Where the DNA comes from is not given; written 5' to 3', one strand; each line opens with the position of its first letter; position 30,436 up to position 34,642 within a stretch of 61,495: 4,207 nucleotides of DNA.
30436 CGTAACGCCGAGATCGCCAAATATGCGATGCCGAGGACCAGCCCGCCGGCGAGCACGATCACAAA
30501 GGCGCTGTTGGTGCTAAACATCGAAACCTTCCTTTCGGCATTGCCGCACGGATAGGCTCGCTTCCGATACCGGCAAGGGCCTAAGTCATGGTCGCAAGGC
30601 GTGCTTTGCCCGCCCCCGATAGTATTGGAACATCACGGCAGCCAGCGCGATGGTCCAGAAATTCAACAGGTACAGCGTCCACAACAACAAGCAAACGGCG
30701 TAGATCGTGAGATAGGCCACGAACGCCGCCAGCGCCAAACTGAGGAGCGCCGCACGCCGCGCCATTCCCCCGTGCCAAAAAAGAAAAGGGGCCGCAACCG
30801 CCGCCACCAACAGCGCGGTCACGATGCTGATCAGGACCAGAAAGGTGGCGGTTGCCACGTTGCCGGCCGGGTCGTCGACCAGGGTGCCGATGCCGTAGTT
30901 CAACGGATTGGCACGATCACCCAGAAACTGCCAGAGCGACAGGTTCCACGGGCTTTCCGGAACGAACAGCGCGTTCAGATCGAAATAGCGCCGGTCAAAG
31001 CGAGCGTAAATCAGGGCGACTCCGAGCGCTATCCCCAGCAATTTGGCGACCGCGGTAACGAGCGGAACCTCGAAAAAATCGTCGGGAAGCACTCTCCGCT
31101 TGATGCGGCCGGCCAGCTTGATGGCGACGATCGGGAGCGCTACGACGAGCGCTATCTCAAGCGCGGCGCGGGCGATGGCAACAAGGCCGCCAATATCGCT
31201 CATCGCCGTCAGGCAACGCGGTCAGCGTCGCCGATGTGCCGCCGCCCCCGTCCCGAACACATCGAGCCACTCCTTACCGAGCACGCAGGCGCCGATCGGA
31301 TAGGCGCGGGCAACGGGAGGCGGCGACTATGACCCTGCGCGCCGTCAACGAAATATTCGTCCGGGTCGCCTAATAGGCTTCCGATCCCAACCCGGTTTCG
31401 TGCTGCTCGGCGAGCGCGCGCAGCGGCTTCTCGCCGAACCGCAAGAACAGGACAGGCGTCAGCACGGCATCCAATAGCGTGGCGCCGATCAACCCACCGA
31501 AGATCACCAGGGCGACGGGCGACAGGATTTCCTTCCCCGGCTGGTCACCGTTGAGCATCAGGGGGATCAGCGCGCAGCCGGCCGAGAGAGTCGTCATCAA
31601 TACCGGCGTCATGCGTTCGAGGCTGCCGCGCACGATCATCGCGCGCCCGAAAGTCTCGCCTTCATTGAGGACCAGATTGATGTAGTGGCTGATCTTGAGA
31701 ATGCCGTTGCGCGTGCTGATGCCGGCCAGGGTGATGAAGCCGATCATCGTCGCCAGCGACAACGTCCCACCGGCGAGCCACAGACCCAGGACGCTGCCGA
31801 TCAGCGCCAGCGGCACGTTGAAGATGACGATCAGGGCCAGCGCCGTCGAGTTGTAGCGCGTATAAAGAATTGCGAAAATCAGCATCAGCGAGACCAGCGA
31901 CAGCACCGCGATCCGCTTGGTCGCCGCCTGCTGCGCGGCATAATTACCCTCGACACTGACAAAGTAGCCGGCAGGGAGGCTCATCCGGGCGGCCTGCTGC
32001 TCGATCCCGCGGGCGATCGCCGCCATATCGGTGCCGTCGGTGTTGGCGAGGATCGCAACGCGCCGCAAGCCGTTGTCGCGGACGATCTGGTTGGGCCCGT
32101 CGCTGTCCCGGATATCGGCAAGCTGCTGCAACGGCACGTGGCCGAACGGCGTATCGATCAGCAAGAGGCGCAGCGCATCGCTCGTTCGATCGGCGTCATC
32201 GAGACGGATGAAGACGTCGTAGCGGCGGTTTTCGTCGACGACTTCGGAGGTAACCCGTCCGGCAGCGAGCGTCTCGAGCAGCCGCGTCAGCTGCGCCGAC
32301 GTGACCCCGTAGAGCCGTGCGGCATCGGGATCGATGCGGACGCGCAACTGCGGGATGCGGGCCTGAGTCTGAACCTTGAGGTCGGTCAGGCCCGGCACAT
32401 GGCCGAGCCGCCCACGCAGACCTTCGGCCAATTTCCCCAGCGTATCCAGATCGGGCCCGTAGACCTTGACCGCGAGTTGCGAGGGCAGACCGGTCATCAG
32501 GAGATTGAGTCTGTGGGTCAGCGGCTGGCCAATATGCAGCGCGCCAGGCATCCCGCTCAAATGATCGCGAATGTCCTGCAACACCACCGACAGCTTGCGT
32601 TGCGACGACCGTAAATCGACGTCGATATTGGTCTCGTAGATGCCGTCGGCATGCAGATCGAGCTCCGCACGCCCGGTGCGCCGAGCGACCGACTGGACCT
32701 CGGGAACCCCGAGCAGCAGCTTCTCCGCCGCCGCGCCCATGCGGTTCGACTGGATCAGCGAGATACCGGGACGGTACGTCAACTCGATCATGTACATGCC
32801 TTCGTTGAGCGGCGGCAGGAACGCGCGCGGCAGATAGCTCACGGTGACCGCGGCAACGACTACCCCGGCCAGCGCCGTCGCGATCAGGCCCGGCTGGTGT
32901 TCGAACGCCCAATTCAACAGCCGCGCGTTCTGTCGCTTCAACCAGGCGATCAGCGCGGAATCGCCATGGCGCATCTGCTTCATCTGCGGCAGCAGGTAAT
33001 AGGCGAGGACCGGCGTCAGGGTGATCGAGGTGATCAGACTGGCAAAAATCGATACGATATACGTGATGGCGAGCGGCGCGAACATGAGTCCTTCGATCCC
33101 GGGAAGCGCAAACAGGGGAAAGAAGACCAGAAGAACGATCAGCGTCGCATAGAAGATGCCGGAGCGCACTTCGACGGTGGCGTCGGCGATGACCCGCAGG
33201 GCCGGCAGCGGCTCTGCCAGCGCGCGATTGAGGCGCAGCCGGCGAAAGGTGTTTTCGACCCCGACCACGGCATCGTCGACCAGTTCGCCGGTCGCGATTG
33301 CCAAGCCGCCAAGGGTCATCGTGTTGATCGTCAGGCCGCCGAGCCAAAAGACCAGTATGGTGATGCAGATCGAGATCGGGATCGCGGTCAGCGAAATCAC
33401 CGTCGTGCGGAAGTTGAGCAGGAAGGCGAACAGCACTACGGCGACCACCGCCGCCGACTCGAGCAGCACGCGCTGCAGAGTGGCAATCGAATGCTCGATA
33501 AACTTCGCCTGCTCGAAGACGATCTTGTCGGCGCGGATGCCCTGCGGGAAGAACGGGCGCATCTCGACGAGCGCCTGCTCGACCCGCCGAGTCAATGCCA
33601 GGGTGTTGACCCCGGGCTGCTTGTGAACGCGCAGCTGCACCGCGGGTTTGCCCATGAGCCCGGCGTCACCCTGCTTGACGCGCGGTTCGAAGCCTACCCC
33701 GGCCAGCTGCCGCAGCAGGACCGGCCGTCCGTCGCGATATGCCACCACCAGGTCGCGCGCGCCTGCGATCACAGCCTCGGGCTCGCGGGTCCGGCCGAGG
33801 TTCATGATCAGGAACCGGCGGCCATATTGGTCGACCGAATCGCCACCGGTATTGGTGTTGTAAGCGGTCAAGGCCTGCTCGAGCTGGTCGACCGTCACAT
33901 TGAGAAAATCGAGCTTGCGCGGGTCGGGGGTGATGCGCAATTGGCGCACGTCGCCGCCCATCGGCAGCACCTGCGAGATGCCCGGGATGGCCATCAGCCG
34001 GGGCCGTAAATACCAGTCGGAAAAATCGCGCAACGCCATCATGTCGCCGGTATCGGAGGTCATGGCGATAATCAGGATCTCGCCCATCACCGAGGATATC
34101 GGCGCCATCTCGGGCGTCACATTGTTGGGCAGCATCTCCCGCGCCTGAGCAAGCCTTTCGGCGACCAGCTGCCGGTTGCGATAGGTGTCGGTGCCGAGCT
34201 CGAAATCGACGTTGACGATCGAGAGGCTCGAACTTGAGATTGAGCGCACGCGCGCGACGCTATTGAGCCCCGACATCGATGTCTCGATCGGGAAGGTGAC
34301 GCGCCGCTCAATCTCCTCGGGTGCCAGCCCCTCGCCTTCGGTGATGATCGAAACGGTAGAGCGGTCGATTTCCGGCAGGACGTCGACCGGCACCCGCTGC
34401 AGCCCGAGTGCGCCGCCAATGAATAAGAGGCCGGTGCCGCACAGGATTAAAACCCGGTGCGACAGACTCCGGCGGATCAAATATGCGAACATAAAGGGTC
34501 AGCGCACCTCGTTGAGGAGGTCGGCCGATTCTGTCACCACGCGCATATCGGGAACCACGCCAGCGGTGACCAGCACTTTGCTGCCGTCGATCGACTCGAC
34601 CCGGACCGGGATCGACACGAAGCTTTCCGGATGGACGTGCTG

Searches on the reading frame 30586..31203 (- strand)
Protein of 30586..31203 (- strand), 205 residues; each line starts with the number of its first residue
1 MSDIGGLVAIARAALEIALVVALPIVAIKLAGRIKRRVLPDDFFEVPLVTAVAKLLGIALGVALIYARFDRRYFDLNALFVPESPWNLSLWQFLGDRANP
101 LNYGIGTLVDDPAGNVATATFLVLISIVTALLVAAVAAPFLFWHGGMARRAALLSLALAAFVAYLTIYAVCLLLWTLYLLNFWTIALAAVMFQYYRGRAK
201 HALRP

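Call 8: search_protein_families(library=ncbifam, proteins=[window:30586-31203:-], max_evalue=0.1)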
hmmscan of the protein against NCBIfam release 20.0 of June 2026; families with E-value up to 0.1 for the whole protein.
window:30586-31203:- (205 aa): 1 family
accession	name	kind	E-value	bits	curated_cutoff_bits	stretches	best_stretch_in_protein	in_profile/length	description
NF050053.1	CapPschTportKpsM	equivalog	0.014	15.4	300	1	8-69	102-164/257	capsule polysaccharide transporter KpsM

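Call 9: search_protein_families(library=padloc, proteins=[window:30586-31203:-], max_evalue=0.1)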
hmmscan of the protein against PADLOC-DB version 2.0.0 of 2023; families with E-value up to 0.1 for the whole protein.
window:30586-31203:- (205 aa): 0 families

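Call 23: search_protein_families(library=pfam, proteins=[window:30586-31203:-], max_evalue=0.001)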
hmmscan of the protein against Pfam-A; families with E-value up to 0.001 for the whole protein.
window:30586-31203:- (205 aa): 0 families

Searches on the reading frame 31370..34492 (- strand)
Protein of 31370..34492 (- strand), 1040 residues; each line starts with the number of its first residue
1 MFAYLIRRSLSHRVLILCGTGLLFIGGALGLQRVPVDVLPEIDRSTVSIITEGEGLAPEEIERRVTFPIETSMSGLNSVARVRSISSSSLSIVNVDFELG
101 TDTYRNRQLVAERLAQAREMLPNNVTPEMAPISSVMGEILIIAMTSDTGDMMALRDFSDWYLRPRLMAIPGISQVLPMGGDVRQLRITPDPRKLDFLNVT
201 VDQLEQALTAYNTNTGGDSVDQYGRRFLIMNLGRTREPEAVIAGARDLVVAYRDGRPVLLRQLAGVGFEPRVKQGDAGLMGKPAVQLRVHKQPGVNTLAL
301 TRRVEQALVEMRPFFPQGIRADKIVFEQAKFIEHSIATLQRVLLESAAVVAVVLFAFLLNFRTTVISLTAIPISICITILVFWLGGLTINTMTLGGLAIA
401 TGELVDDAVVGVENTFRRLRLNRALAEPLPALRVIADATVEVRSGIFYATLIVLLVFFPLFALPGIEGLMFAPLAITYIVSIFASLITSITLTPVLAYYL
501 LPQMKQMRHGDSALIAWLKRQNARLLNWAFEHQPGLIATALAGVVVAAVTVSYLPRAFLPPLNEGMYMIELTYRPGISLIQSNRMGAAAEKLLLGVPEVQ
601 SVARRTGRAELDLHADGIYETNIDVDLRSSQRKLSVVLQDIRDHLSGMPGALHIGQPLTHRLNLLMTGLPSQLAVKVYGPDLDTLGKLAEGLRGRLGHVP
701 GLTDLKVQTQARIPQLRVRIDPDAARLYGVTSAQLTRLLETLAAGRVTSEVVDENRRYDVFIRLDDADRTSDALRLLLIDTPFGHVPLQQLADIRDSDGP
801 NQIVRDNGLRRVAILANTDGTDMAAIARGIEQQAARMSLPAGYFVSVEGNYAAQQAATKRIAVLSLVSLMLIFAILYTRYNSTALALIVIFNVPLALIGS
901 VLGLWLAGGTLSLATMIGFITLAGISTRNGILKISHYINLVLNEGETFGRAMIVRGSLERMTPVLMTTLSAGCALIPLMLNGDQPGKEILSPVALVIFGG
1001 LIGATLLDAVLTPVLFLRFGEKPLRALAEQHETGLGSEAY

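Call 23: search_protein_families(library=pfam, proteins=[window:31370-34492:-], max_evalue=0.001)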
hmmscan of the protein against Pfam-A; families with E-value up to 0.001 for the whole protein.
window:31370-34492:- (1040 aa): 1 family
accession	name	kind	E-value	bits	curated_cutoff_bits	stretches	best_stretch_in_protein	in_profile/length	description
PF00873.25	ACR_tran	-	5.9e-232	772.9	28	1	7-1018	3-1019/1021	AcrB/AcrD/AcrF family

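Call 71: search_protein_families(library=ncbifam, proteins=[window:31370-34492:-], max_evalue=0.001)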
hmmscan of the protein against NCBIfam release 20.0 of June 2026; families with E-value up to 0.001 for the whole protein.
window:31370-34492:- (1040 aa): 11 families
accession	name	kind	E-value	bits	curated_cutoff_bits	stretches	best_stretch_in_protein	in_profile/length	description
TIGR00914.1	2A0601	subfamily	2.4e-214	714.2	701.45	1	1-1017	1-1033/1051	CusA/CzcA family heavy metal efflux RND transporter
NF033617.1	RND_permease_2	subfamily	1.5e-150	503.2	1250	1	14-1018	9-1006/1009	multidrug efflux RND transporter permease subunit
NF000282.2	RND_permease_1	subfamily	3.1e-118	396.2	1250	1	22-1017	17-1025/1029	multidrug efflux RND transporter permease subunit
TIGR00915.1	2A0602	subfamily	1.5e-102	344.2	940.35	1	22-1018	18-1027/1050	efflux RND transporter permease subunit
NF007905.0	PRK10614.1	equivalog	5.9e-92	308.9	1774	1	2-1024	4-1013/1025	multidrug efflux RND transporter permease subunit MdtC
NF007798.0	PRK10503.1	equivalog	1.4e-88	297.7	1584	1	23-1021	30-1024/1040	MdtB/MuxB family multidrug efflux RND transporter permease subunit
NF007131.0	PRK09577.1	equivalog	2.2e-77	260.7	1768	1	22-1020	18-1023/1045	multidrug efflux RND transporter permease subunit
NF007842.1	PRK10555.1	equivalog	6.2e-77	259.4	1854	2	22-594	18-598/1036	multidrug efflux RND transporter permease AcrD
NF000037.1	RND_perm_OqxB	exception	3.7e-73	246.8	2200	2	21-530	19-532/1050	multidrug efflux RND transporter permease subunit OqxB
NF007133.0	PRK09579.1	equivalog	6.2e-71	239.2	1763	1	15-1016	13-999/1017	multidrug efflux RND transporter permease subunit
NF011706.2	PRK15127.1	equivalog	5.1e-64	216.7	2150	2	22-528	18-526/1049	multidrug efflux RND transporter permease subunit AcrB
